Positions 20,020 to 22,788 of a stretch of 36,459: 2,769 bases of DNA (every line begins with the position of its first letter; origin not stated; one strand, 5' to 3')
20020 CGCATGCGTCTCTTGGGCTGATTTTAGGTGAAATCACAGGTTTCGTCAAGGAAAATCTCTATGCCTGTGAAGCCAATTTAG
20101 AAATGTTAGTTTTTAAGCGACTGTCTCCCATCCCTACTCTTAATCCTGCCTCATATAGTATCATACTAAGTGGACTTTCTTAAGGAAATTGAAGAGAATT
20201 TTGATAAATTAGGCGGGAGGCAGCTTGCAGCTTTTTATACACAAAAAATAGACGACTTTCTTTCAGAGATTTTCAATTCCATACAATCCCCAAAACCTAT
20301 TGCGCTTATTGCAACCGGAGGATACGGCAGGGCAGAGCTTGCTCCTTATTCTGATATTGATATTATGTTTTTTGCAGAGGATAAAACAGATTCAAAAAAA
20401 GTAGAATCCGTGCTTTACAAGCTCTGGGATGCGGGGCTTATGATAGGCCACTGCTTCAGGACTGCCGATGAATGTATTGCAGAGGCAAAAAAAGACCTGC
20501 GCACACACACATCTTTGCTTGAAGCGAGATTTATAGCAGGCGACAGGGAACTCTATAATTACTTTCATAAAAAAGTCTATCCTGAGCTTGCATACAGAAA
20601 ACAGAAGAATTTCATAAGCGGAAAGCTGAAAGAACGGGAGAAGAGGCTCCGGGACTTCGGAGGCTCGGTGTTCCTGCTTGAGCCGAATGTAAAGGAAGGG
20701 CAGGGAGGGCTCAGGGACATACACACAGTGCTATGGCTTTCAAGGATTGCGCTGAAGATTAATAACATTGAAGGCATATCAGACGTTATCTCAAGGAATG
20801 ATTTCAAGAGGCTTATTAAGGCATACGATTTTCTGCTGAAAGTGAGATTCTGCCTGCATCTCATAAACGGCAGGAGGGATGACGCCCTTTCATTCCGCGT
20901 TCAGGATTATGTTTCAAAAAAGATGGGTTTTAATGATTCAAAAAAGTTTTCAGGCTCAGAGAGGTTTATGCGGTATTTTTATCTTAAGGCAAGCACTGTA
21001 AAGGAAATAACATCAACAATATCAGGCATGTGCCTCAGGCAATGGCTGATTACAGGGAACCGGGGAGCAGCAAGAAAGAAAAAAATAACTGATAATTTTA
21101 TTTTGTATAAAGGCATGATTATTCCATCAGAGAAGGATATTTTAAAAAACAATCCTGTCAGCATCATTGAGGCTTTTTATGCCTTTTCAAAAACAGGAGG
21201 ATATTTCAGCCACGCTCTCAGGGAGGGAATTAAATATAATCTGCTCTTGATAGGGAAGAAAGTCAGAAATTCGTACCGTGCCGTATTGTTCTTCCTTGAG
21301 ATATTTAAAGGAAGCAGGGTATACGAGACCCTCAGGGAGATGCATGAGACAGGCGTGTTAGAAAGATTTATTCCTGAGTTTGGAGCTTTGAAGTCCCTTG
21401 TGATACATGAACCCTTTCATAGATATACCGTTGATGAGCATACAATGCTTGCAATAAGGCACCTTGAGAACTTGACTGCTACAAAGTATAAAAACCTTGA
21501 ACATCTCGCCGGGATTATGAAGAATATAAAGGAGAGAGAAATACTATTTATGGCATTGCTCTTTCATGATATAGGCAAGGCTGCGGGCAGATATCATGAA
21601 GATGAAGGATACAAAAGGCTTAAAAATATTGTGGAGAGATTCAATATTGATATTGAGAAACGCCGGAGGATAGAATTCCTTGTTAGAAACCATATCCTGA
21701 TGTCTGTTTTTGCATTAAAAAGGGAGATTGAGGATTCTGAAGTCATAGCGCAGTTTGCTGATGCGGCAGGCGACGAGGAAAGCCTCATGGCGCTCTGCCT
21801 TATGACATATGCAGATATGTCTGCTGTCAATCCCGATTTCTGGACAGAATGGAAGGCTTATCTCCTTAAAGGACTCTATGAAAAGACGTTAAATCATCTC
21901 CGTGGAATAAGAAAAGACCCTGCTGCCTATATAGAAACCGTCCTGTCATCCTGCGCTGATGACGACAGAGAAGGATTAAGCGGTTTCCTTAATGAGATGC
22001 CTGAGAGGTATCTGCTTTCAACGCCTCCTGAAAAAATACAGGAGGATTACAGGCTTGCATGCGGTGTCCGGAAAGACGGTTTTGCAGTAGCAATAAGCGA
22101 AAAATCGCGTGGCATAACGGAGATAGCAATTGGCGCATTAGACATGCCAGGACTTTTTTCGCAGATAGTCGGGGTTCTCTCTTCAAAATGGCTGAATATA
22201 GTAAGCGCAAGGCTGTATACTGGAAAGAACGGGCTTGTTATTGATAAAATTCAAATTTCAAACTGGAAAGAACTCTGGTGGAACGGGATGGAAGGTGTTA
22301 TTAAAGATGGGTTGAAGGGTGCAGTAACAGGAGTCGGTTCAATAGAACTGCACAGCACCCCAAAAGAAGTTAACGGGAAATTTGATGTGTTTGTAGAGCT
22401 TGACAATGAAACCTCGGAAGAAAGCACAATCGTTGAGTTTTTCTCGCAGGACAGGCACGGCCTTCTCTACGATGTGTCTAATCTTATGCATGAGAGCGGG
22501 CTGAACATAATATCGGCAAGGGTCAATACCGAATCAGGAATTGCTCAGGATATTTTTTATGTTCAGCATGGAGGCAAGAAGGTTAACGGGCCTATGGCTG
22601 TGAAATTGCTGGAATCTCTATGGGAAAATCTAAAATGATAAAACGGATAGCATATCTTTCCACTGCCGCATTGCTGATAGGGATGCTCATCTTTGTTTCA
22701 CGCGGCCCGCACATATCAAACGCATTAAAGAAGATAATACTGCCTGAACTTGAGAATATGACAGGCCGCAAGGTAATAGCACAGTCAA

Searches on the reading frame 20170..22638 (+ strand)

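Call 8: search_protein_families(library=pfam, proteins=[window:20170-22638:+], max_evalue=0.001)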
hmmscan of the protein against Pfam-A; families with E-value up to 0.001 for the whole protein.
window:20170-22638:+ (822 aa): 8 families
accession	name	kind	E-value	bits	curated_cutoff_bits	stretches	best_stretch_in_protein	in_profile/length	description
PF08335.16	GlnD_UR_UTase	-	4e-33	114.9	21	1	148-283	2-139/141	GlnD PII-uridylyltransferase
PF01842.31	ACT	-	4e-10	39.7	27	1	753-791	1-41/66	ACT domain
PF13291.12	ACT_4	-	9.8e-08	33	27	0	755-792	9-48/80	ACT domain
PF24931.1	ACT_ACR9_3rd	-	1.3e-07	32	27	1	742-814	2-76/98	ACR9-like, ACT-like domain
PF01966.28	HD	-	1.4e-05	25.7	22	1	446-532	15-112/116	HD domain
PF22754.3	bHLH-TF_ACT-like_plant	-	0.00019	22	27.6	0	747-797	5-54/75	Plant bHLH transcription factor, ACT-like domain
PF03710.21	GlnE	-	0.00052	19.9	24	0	21-77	107-163/252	Glutamate-ammonia ligase adenylyltransferase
PF01909.29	NTP_transf_2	-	0.00054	20.7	21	0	33-78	6-47/93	Nucleotidyltransferase domain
